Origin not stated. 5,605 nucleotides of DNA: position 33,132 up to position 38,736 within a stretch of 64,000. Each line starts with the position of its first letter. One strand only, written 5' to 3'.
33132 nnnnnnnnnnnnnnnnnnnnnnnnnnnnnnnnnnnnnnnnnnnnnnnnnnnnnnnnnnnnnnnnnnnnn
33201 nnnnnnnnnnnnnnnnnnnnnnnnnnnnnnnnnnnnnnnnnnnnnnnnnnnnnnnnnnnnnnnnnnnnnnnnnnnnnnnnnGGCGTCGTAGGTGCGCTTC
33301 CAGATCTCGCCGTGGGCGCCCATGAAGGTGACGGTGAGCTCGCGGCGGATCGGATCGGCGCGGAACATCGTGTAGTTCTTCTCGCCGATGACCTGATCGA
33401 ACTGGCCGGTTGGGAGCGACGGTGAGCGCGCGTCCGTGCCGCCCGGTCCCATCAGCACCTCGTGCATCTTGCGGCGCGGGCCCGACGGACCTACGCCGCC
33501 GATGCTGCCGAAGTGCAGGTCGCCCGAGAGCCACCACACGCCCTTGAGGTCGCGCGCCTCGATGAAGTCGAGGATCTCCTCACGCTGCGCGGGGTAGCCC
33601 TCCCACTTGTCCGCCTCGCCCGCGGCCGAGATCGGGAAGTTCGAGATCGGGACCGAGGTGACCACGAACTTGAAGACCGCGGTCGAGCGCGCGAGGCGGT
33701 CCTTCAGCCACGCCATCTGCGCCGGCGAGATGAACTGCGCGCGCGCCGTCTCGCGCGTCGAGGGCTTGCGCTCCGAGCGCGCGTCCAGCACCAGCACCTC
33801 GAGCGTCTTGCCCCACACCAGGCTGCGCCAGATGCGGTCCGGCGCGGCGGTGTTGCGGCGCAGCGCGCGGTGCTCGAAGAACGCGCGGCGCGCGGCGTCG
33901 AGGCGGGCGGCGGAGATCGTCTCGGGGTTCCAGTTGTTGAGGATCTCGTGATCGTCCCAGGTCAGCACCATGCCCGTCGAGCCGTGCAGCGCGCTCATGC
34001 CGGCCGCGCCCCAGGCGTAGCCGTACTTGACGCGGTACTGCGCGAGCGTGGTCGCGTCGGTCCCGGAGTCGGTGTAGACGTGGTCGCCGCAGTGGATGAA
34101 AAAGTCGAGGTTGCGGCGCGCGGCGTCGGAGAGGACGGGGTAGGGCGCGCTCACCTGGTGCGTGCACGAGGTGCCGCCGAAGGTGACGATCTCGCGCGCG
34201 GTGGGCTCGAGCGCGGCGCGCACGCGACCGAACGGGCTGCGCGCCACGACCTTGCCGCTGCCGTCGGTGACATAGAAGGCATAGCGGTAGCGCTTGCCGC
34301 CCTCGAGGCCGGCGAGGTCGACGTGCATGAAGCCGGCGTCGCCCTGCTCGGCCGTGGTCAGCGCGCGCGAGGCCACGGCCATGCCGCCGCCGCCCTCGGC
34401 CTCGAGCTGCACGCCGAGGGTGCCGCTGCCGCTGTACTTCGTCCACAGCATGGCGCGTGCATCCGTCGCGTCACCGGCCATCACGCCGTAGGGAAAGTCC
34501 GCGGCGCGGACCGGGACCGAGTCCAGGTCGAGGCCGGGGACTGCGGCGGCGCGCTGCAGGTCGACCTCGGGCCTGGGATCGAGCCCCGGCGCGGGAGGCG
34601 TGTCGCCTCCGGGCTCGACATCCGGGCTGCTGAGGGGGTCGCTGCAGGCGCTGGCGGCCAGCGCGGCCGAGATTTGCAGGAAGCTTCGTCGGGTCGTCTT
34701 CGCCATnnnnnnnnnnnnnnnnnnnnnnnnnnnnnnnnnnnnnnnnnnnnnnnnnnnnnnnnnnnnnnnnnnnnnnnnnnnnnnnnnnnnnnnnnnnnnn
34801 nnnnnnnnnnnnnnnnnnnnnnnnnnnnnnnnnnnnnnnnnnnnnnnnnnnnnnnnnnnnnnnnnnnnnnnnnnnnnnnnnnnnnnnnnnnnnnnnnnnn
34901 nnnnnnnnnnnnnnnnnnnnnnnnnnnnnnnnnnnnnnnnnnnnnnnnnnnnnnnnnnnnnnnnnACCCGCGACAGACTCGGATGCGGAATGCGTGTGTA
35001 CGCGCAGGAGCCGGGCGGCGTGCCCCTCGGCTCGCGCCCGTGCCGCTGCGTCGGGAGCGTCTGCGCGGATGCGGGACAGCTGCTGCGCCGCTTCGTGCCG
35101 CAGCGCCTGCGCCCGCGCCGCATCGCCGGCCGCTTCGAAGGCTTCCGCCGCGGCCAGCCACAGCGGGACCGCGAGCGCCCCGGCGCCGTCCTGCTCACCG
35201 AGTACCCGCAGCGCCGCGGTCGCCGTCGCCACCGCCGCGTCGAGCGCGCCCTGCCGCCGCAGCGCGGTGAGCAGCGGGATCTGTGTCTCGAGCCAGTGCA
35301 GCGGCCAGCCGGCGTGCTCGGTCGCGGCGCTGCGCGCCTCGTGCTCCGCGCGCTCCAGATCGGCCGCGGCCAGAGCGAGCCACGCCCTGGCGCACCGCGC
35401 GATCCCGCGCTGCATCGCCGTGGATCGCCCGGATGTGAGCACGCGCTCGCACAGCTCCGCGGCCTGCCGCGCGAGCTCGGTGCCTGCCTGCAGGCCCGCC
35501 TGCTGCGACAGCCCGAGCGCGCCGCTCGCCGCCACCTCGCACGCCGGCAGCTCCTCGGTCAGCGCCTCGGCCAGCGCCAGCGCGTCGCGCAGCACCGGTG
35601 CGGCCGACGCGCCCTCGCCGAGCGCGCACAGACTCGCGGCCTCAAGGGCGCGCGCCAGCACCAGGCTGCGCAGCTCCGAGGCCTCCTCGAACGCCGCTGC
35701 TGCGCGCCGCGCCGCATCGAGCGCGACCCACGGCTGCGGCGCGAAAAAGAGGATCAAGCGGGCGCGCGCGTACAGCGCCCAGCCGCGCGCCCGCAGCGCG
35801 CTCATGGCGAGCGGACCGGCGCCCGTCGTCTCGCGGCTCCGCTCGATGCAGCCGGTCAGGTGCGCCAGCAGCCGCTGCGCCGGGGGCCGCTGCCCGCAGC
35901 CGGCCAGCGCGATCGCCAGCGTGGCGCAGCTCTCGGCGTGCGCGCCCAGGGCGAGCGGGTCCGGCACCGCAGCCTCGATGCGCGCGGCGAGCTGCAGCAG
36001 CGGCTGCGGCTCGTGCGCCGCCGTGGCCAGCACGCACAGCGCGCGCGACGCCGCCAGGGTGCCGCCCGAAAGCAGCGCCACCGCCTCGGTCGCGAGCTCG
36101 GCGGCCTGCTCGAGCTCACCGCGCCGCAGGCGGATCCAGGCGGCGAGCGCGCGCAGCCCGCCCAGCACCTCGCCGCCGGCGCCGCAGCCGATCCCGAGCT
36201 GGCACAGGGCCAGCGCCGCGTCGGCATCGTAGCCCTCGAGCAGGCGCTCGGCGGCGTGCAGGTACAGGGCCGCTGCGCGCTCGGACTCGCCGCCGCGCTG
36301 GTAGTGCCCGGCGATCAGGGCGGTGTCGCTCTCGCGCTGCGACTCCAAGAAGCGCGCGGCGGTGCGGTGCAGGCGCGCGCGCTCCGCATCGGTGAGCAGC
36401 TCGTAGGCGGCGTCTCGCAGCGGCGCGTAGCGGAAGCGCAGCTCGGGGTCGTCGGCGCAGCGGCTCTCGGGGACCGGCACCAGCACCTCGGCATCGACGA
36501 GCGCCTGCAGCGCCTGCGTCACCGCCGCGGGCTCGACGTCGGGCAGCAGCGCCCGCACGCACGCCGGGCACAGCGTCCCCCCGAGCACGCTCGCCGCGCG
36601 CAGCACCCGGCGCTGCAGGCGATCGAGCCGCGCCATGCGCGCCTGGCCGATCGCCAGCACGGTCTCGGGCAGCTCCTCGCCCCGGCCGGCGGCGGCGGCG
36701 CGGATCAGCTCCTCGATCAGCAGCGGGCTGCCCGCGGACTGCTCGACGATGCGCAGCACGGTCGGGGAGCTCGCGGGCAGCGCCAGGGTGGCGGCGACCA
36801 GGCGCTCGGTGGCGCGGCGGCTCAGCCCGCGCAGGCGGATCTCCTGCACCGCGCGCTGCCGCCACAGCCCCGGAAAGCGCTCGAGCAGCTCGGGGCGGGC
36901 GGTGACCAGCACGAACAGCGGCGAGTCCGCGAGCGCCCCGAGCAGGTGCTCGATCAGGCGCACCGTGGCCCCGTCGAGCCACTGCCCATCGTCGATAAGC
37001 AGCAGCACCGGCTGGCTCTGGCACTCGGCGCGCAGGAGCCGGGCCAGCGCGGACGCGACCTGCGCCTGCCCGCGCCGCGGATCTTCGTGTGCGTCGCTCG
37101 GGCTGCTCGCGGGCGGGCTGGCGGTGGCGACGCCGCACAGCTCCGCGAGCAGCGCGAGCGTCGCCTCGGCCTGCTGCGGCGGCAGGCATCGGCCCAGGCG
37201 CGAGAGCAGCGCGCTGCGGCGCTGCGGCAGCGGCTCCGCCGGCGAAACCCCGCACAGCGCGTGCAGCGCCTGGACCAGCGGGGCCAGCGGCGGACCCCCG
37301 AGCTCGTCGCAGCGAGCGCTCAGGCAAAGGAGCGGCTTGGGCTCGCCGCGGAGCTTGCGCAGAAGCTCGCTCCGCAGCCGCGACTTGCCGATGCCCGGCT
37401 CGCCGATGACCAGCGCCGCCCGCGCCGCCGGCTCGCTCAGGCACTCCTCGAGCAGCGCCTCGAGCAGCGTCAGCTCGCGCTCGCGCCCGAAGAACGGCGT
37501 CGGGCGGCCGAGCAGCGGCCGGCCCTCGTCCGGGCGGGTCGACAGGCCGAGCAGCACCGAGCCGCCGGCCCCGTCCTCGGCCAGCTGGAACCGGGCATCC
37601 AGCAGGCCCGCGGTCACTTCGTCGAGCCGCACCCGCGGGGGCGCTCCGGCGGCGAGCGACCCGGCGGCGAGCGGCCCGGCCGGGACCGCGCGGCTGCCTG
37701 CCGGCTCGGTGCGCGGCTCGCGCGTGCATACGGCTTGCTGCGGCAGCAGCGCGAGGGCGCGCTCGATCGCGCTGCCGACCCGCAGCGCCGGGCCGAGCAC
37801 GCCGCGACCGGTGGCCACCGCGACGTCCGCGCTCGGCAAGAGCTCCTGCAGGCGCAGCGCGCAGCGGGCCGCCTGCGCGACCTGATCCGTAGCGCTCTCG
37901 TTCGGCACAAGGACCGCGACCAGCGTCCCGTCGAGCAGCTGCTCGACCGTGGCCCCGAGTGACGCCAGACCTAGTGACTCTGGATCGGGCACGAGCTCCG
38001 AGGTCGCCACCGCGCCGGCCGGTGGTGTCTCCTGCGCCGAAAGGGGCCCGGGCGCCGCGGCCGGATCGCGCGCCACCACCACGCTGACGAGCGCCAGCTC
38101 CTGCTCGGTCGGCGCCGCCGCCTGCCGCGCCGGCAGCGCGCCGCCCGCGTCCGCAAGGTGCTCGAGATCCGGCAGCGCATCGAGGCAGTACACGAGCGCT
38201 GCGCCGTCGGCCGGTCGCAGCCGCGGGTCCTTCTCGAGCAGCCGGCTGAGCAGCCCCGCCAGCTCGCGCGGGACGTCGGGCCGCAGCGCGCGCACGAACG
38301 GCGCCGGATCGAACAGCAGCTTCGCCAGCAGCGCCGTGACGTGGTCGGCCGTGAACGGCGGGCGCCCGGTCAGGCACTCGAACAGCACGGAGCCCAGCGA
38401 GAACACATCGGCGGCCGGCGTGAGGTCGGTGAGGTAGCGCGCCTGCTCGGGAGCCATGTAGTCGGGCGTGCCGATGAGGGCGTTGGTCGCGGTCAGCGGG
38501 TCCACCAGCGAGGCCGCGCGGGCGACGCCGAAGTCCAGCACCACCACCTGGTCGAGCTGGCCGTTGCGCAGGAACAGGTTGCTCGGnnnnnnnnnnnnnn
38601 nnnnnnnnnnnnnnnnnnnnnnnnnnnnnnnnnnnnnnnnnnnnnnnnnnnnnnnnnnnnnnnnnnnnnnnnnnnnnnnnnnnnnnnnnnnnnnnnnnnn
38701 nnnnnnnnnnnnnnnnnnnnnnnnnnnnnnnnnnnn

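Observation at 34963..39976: Nested third event: a 0.9-kb single-gene RecB-like PD-(D/E)XK nuclease cassette sits exactly in the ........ catalytic-loop codons of another kinase, flanked by AGCCGAG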

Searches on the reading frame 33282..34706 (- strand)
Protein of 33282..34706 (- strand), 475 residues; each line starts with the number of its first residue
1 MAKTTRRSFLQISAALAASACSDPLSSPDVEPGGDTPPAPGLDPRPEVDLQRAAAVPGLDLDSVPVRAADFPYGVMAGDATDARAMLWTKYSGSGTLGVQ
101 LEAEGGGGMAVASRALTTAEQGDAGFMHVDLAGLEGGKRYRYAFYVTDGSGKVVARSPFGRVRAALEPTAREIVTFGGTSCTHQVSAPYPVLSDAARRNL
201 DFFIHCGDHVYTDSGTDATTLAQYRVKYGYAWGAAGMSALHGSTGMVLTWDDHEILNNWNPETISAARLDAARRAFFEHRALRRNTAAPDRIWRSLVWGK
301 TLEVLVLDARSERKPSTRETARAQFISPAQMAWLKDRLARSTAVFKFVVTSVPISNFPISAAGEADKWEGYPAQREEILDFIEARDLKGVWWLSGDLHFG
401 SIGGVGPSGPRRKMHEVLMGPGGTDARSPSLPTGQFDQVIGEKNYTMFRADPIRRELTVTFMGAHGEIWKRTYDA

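Call 50: search_protein_families(library=pfam, proteins=[window:33282-34706:-], max_evalue=0.001)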
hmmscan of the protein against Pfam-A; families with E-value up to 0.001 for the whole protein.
window:33282-34706:- (475 aa): 3 families
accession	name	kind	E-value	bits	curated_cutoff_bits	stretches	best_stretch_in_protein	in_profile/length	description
PF09423.15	PhoD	-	1.4e-48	166.2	27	1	178-405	3-271/343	PhoD-like phosphatase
PF16655.11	PhoD_N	-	2.5e-08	34.8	30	1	74-163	2-89/90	PhoD-like phosphatase, N-terminal domain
PF10518.14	TAT_signal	-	0.00095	19.4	22.7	0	4-20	2-18/21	TAT (twin-arginine translocation) pathway signal sequence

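Call 51: find_encoding_contigs(protein=window:33282-34706:-, flank=10000, max_places=10)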
Protein window:33282-34706:- (475 aa): 1 contig read that carries it; 1 place shown.
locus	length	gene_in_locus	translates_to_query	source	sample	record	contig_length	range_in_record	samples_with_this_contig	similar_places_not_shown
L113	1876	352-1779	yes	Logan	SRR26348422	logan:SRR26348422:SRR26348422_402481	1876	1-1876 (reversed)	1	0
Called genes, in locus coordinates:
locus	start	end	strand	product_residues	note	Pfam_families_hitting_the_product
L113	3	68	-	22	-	?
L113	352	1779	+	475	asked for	PF16655:PhoD_N, PF09423:PhoD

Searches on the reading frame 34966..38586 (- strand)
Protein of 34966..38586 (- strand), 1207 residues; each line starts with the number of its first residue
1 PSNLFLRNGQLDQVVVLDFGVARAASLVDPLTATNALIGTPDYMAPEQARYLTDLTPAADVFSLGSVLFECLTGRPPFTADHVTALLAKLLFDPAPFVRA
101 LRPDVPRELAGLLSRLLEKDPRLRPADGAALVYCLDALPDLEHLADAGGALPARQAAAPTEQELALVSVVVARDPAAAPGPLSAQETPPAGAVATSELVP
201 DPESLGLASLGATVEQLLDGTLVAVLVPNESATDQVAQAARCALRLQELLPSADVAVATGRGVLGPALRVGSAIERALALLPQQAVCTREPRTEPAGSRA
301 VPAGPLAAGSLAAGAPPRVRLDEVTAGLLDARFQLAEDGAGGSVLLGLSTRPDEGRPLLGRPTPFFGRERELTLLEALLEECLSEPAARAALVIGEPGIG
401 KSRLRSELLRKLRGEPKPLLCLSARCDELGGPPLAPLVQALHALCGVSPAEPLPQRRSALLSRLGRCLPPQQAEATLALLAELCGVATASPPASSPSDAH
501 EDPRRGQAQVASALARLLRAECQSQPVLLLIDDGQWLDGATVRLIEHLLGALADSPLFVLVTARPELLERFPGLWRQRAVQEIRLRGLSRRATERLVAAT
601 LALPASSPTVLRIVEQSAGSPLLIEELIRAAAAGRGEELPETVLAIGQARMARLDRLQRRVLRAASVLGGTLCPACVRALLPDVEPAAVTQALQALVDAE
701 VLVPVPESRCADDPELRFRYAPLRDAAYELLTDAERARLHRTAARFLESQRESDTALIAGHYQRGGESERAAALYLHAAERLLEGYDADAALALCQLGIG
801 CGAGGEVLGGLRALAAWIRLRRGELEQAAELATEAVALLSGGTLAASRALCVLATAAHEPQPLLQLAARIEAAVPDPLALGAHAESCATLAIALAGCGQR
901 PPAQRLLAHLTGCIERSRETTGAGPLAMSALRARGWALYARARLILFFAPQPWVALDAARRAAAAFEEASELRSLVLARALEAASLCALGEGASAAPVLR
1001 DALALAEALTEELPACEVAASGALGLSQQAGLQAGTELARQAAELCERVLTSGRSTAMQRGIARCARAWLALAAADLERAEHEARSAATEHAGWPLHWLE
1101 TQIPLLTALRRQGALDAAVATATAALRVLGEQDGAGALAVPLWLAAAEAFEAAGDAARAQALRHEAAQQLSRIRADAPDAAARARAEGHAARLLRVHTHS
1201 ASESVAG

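Call 10: search_protein_families(library=pfam, proteins=[window:34966-38586:-], max_evalue=0.01)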
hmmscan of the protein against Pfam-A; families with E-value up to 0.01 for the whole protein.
window:34966-38586:- (1207 aa): 5 families
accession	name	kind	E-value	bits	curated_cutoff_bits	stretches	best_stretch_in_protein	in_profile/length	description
PF13191.12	AAA_16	-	2e-23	84.1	32.6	1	364-559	1-166/167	AAA ATPase domain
PF00069.31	Pkinase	-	2.2e-15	57.2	31.7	1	1-126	126-253/263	Protein kinase domain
PF13401.12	AAA_22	-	2.4e-07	31.5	27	1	388-571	5-130/130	AAA domain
PF07714.23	PK_Tyr_Ser-Thr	-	2.3e-06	27.6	23.1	1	12-125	139-249/258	Protein tyrosine and serine/threonine kinase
PF21695.3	GlnR_1st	-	0.003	17.9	27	0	806-866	14-75/111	Transcription regulator GlnR, N-terminal domain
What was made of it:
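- Checked: The C part matches positions 126-253 plus AAA_16 (call 10).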
